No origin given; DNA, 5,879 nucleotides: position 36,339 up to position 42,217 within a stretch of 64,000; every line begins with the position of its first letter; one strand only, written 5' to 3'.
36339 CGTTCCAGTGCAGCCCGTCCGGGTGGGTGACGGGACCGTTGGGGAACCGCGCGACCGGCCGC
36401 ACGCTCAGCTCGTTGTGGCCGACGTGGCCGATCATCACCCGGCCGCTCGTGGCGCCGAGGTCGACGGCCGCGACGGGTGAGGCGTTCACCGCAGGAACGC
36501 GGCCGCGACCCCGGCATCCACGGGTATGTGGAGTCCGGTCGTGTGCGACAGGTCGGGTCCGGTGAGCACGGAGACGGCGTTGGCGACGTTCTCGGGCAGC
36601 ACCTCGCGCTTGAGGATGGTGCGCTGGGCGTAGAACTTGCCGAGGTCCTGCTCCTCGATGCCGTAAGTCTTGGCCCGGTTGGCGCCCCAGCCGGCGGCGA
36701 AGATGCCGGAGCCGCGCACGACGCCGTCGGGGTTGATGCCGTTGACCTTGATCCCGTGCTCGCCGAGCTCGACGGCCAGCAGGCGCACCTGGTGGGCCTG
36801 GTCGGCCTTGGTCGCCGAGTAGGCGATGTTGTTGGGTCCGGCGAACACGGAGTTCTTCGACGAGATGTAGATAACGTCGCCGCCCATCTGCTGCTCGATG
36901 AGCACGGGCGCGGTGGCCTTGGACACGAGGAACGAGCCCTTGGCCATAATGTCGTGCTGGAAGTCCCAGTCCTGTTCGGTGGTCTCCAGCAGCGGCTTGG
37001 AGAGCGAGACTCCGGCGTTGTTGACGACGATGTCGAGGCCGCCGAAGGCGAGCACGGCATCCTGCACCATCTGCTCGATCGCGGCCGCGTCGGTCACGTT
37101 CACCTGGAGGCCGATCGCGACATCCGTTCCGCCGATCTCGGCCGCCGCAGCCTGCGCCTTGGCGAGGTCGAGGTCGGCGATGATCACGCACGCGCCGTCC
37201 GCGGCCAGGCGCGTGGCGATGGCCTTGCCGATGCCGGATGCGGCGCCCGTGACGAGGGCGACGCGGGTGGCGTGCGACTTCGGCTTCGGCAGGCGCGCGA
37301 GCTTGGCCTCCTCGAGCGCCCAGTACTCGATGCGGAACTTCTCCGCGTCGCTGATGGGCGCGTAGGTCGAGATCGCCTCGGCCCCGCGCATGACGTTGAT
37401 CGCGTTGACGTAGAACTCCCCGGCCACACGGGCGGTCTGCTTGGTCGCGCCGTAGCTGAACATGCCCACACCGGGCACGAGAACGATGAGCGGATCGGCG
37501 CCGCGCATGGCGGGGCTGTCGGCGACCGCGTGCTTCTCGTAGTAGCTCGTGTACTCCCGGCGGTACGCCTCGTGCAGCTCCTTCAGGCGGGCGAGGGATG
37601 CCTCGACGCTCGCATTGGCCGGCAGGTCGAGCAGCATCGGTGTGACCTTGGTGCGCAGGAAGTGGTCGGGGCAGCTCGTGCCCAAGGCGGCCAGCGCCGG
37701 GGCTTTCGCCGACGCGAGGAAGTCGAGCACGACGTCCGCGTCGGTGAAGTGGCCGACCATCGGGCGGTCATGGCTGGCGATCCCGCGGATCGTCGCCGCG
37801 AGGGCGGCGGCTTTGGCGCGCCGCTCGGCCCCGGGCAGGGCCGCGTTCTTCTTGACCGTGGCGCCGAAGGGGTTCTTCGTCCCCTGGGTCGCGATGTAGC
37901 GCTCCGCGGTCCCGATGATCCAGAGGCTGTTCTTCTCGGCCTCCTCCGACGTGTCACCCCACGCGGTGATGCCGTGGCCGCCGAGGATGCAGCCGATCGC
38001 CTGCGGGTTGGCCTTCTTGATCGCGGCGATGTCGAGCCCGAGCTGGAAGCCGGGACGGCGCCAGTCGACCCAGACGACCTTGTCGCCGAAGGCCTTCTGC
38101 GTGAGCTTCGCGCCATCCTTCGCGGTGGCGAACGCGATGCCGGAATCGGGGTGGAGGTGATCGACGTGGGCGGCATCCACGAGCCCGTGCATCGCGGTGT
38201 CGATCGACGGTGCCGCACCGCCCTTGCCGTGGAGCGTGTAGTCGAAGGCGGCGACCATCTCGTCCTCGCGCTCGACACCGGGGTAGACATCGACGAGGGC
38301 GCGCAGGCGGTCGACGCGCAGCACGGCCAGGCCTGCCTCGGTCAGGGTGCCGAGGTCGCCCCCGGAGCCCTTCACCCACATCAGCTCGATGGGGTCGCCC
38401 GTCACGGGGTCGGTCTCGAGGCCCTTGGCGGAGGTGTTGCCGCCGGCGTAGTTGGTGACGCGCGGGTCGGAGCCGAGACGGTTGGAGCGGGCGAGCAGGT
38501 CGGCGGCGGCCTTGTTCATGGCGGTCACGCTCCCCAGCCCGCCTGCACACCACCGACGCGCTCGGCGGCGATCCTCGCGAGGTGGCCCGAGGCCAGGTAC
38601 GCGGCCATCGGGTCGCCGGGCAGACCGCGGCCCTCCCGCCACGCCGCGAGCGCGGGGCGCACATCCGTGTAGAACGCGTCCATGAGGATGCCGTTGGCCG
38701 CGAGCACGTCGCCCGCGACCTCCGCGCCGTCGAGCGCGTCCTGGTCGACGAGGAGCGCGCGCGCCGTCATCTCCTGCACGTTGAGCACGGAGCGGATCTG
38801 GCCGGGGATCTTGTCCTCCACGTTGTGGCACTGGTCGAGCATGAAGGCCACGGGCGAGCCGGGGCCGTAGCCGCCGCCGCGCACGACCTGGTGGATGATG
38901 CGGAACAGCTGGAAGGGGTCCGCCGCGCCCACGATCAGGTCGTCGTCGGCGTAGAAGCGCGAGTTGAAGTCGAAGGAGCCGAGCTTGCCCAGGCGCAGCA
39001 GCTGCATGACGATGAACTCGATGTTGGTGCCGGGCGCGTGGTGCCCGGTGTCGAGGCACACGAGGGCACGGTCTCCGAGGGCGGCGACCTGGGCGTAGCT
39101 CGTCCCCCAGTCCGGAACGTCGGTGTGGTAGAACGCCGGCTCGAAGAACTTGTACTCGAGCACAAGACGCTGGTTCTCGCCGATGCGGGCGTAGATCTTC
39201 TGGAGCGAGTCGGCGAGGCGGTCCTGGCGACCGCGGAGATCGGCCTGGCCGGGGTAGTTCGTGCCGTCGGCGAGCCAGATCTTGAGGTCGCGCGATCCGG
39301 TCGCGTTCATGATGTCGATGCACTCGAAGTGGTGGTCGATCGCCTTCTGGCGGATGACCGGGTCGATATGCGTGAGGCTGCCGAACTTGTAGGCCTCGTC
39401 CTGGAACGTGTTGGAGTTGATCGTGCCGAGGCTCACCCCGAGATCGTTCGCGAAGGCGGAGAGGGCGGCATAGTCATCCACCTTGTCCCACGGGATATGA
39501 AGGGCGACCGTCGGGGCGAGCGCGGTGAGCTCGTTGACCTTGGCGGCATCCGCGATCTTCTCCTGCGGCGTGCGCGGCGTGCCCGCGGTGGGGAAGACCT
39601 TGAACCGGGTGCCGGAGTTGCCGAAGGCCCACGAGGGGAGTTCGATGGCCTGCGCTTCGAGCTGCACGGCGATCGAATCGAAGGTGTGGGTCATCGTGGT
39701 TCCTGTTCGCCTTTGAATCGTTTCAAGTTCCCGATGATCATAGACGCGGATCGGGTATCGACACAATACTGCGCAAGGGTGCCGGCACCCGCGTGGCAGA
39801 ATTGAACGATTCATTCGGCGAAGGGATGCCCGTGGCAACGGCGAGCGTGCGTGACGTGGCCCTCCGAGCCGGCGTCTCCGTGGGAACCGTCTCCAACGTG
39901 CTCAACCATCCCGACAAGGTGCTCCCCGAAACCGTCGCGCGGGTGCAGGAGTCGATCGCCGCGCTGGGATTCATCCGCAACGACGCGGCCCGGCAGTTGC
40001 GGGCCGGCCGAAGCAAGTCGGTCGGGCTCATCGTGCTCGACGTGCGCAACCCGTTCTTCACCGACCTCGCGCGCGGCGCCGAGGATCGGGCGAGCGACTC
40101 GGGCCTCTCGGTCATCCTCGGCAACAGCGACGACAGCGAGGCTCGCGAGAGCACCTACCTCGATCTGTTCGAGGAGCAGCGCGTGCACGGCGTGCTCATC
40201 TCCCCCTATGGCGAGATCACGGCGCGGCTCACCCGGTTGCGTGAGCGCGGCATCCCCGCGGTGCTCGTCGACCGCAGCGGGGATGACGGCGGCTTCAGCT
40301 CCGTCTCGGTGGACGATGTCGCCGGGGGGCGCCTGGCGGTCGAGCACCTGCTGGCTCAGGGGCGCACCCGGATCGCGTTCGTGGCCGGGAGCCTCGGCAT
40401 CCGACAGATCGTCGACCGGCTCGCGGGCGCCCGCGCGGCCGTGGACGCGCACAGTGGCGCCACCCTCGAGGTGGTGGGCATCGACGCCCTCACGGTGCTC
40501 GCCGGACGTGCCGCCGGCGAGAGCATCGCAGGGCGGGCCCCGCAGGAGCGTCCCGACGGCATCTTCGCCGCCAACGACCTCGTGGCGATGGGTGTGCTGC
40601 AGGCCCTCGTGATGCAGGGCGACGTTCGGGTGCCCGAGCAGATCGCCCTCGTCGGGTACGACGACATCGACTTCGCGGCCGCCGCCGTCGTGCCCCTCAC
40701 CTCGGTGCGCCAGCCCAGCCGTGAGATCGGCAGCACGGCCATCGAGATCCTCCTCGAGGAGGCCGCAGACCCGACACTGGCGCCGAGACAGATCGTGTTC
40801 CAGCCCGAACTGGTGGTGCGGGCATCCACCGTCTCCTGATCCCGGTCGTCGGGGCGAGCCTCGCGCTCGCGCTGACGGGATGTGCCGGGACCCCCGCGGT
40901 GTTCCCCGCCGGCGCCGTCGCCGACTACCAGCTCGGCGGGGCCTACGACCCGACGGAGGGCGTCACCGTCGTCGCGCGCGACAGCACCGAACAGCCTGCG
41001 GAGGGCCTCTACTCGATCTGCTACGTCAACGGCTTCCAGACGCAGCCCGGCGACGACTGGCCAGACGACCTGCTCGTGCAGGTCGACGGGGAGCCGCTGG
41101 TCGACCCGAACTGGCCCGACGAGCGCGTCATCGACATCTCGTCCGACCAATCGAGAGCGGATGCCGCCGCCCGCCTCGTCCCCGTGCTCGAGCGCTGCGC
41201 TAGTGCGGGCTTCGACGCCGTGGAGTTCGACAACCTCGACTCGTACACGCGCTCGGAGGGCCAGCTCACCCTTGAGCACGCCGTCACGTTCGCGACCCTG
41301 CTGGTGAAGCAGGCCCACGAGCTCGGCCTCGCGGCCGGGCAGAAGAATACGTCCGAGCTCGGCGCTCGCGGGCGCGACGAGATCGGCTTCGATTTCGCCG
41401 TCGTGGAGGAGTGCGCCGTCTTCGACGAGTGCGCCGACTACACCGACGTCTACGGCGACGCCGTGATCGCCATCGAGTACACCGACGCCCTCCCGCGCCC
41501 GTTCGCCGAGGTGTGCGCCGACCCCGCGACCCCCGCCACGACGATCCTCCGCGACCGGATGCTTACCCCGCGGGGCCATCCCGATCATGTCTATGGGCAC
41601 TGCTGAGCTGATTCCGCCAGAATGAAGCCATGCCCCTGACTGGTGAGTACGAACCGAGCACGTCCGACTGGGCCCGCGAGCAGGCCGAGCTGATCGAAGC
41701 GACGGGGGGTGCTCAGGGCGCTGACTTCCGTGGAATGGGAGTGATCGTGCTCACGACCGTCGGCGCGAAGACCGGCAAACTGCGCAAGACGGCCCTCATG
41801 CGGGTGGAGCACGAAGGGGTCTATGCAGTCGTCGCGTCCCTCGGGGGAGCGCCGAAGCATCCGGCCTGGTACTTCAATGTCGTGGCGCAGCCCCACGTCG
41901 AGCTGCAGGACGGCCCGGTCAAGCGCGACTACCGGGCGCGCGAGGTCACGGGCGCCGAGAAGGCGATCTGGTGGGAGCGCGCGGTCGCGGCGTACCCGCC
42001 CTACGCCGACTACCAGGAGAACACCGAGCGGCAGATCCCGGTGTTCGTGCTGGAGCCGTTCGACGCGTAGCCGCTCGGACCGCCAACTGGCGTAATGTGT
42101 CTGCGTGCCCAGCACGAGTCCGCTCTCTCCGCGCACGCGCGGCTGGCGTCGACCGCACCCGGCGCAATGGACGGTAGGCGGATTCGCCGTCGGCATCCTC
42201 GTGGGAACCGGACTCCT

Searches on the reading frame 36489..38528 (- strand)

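Call 20: search_protein_families(library=pfam, proteins=[window:36489-38528:-], max_evalue=0.001)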
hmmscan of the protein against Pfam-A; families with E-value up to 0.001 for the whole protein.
window:36489-38528:- (680 aa): 5 families
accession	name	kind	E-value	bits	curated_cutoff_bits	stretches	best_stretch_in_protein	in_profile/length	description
PF13561.12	adh_short_C2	-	5.5e-46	157.5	27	1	428-674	1-235/236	Enoyl-(Acyl carrier protein) reductase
PF00106.31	adh_short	-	1.6e-43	148.9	26.6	1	422-603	1-182/195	short chain dehydrogenase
PF00596.27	Aldolase_II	-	1.7e-19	70.9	22.2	1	12-209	3-180/183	Class II Aldolase and Adducin N-terminal domain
PF08659.16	KR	-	1.5e-08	35.2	22.6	1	424-574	3-153/180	KR domain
PF03435.24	Sacchrp_dh_NADP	-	0.00039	21.2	25.1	1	426-515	3-86/129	Saccharopine dehydrogenase NADP binding domain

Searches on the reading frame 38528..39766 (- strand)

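Call 20: search_protein_families(library=pfam, proteins=[window:38528-39766:-], max_evalue=0.001)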
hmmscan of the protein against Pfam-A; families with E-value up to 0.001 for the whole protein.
window:38528-39766:- (413 aa): 1 family
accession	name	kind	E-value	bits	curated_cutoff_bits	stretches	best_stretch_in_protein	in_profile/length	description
PF01261.30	AP_endonuc_2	-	5.8e-06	26.6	31.1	1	97-249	28-171/249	Xylose isomerase-like TIM barrel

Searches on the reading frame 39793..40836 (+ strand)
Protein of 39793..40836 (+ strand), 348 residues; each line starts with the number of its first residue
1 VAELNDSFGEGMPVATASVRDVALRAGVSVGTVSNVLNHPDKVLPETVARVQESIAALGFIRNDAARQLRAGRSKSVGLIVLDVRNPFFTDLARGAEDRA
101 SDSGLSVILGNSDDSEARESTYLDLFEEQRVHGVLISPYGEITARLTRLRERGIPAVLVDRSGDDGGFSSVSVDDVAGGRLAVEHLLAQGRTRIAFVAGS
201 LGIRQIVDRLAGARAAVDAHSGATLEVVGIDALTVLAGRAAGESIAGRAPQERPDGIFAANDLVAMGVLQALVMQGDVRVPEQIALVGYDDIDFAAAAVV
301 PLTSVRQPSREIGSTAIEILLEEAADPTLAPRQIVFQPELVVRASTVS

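Call 20: search_protein_families(library=pfam, proteins=[window:39793-40836:+], max_evalue=0.001)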
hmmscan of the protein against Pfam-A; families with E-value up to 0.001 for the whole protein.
window:39793-40836:+ (348 aa): 4 families
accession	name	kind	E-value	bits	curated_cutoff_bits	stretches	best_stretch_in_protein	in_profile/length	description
PF13377.12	Peripla_BP_3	-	1.6e-30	106.8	26.5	1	183-346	1-167/167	Periplasmic binding protein-like domain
PF00532.27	Peripla_BP_1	-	3e-22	79.9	22.2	1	75-322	2-259/281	Periplasmic binding proteins and sugar binding domain of LacI family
PF13407.12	Peripla_BP_4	-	7.4e-19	68.7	35.1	1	77-322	1-252/258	Periplasmic binding protein domain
PF00356.27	LacI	-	8e-13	48.4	27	1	19-63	2-46/46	Bacterial regulatory proteins, lacI family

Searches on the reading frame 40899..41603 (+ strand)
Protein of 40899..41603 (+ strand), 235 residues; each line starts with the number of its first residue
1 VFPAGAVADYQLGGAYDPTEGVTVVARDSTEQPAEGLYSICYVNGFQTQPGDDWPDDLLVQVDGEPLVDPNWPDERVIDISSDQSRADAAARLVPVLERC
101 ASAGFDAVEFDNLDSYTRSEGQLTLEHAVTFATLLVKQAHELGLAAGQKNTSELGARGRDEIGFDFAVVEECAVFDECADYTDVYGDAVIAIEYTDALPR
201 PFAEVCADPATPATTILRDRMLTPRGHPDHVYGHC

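Call 20: search_protein_families(library=pfam, proteins=[window:40899-41603:+], max_evalue=0.001)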
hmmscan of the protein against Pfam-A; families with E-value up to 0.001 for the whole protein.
window:40899-41603:+ (235 aa): 1 family
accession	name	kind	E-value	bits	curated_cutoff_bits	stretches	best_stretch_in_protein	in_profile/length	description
PF03537.19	Glyco_hydro_114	-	3.4e-48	164.3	27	1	9-223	3-228/231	Glycoside-hydrolase family GH114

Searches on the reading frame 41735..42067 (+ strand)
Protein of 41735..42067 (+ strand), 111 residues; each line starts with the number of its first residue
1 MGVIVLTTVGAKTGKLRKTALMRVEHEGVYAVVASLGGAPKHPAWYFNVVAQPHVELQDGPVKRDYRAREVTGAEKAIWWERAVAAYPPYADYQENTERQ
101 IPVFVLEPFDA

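Call 20: search_protein_families(library=pfam, proteins=[window:41735-42067:+], max_evalue=0.001)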
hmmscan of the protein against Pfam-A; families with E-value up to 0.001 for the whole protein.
window:41735-42067:+ (111 aa): 1 family
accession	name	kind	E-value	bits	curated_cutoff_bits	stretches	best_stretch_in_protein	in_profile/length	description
PF04075.20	F420H2_quin_red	-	4.2e-45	153.5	22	1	3-108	25-130/130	F420H(2)-dependent quinone reductase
